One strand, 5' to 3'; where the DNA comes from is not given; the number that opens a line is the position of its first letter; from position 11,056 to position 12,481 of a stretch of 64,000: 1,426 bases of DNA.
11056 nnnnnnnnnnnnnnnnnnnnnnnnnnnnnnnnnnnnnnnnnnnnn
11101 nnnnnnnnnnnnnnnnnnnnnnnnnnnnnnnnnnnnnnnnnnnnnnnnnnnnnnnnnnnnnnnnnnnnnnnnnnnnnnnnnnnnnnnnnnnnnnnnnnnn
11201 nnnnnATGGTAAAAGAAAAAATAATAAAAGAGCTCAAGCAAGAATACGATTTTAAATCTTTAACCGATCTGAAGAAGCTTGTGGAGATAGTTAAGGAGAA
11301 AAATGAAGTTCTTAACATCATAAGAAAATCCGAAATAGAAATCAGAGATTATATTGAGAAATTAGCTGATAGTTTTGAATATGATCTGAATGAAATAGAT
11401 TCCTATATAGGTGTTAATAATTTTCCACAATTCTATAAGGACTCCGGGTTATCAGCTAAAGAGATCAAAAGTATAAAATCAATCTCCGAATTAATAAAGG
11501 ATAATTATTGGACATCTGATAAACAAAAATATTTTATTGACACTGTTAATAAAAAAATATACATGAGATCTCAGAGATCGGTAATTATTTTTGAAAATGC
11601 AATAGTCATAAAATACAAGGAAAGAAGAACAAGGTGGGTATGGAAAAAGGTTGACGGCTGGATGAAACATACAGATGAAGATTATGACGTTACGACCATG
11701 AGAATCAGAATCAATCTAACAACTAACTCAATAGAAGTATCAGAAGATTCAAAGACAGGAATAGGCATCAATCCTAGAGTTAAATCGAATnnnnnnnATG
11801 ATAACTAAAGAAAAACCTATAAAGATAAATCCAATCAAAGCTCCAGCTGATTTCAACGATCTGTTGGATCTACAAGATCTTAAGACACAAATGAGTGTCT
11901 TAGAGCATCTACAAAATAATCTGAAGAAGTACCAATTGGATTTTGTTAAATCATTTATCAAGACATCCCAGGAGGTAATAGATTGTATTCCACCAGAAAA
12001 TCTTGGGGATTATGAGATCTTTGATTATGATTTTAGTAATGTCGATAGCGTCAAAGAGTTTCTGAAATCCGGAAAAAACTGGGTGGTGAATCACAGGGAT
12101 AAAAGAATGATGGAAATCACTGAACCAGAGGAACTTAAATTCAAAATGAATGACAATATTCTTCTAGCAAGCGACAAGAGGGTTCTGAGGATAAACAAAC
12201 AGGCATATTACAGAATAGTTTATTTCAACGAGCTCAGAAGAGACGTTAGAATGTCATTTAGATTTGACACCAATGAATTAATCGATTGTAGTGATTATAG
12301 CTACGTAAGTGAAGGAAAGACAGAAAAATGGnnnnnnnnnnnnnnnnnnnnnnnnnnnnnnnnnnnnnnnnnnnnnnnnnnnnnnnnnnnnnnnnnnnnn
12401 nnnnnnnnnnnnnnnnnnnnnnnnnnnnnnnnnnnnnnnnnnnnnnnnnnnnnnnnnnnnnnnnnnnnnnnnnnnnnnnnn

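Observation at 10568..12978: Tandem array of four divergent paralogs (~180-215 aa each) with conserved N-terminal motif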

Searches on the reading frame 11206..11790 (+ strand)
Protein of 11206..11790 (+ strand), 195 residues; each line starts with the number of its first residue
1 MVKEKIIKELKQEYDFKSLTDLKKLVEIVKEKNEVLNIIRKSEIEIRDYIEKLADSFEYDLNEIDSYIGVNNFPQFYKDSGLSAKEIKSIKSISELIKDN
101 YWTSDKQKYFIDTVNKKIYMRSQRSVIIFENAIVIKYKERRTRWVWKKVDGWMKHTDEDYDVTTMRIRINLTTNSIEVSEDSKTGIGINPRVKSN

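Call 5: search_protein_families(library=phrogs, proteins=[window:11206-11790:+], max_evalue=1)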
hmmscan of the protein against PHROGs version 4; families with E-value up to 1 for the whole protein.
window:11206-11790:+ (195 aa): 4 families
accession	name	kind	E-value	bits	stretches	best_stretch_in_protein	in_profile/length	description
phrog_2038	-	connector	0.00014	22.4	1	37-116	201-278/314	upper collar connector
phrog_5082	-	unknown function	0.38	12.2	0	125-174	14-58/98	-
phrog_14163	-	unknown function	0.43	11.8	0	4-45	33-74/88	-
phrog_28832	-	unknown function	0.48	11.5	0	98-121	110-133/154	-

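Call 6: search_protein_families(library=pfam, proteins=[window:11206-11790:+], max_evalue=1)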
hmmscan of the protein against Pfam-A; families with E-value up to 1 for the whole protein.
window:11206-11790:+ (195 aa): 3 families
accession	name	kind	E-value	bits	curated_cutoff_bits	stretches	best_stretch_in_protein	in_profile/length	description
PF05478.16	Prominin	-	0.0089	14.6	34.3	1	2-63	218-282/799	Prominin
PF18253.6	HipN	-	0.078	13.1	23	1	18-37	4-23/42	Hsp70-interacting protein N N-terminal domain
PF00397.32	WW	-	0.41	11.2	26.9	0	101-117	8-25/31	WW domain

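Call 81: search_protein_families(library=padloc, proteins=[window:11206-11790:+], max_evalue=0.1)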
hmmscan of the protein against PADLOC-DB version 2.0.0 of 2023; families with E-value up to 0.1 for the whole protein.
window:11206-11790:+ (195 aa): 0 families

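Call 82: search_protein_families(library=ncbifam, proteins=[window:11206-11790:+], max_evalue=0.1)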
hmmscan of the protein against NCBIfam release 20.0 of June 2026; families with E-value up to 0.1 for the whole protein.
window:11206-11790:+ (195 aa): 0 families

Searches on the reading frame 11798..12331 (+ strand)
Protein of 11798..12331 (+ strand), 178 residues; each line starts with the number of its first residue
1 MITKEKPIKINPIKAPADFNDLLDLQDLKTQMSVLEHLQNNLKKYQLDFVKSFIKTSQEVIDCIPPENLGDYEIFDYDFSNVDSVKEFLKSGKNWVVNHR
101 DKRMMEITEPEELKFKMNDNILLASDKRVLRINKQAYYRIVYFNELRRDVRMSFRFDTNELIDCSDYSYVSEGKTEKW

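Call 5: search_protein_families(library=phrogs, proteins=[window:11798-12331:+], max_evalue=1)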
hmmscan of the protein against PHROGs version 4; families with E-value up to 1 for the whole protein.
window:11798-12331:+ (178 aa): 1 family
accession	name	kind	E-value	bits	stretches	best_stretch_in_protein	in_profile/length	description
phrog_7660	-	tail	0.083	11.5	1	51-175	175-296/1656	tail fiber protein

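Call 6: search_protein_families(library=pfam, proteins=[window:11798-12331:+], max_evalue=1)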
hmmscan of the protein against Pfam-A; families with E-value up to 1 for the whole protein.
window:11798-12331:+ (178 aa): 1 family
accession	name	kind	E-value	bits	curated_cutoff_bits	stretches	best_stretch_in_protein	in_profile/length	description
PF10501.15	Ribosomal_L50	-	0.1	13.2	25.1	0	23-64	32-73/109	Ribosomal subunit 39S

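Call 37: find_related_loci(query=A4, collection=viral_contigs, flank=10000)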
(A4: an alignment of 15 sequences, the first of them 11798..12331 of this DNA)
Query A4 (178 aa) in viral_contigs; peptide patterns used: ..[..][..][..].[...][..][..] (x = any residue, [..] = any of these).
16 stretches matched a pattern; 1 encode a relative of the query (tblastn E <= 1e-3); 1 distinct loci.
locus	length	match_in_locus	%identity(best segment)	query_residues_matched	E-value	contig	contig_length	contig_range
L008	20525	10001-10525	68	4-175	3e-82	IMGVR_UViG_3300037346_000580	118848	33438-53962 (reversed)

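Call 41: search_dna_similar(query=window:11798-12331:+, collection=phages, mode=protein, max_evalue=0.01, max_rows=40)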
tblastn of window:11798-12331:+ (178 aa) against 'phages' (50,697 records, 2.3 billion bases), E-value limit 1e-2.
No match.

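Call 68: find_related_loci(query=A5, collection=metagenome_contigs, flank=8000)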
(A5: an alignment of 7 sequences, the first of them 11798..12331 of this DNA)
Query A5 (178 aa) in metagenome_contigs; peptide patterns used: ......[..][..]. (x = any residue, [..] = any of these).
250 stretches matched a pattern; 1 encode a relative of the query (tblastn E <= 1e-3); 1 distinct loci.
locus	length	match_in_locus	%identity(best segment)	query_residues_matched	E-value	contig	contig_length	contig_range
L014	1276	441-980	79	2-178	1e-103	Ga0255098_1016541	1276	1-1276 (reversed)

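Call 81: search_protein_families(library=padloc, proteins=[window:11798-12331:+], max_evalue=0.1)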
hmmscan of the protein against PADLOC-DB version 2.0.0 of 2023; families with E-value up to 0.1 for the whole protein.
window:11798-12331:+ (178 aa): 0 families

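Call 82: search_protein_families(library=ncbifam, proteins=[window:11798-12331:+], max_evalue=0.1)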
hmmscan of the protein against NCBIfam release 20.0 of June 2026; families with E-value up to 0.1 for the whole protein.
window:11798-12331:+ (178 aa): 1 family
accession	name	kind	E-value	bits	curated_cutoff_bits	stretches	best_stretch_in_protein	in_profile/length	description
NF052383.1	ATPase_KamC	equivalog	0.0013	17.7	300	1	21-137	83-200/508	lysine 5,6-aminomutase reactivase ATPase KamC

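Call 110: find_related_loci(query=A5, collection=genome_contigs, flank=6000)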
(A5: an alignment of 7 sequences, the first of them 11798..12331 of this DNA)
Query A5 (178 aa) in genome_contigs; peptide patterns used: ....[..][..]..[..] (x = any residue, [..] = any of these).
26 stretches matched a pattern; 1 encode a relative of the query (tblastn E <= 1e-3); 1 distinct loci.
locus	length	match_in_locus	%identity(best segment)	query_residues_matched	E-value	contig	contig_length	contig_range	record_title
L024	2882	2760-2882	83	2-42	1e-18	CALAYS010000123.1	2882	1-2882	MAG TPA_asm: uncultured bacterium isolate SRR6231146_bin.88_CONCOCT_v1.1_MAG genome assembly, contig: ERZ650289.8814, wh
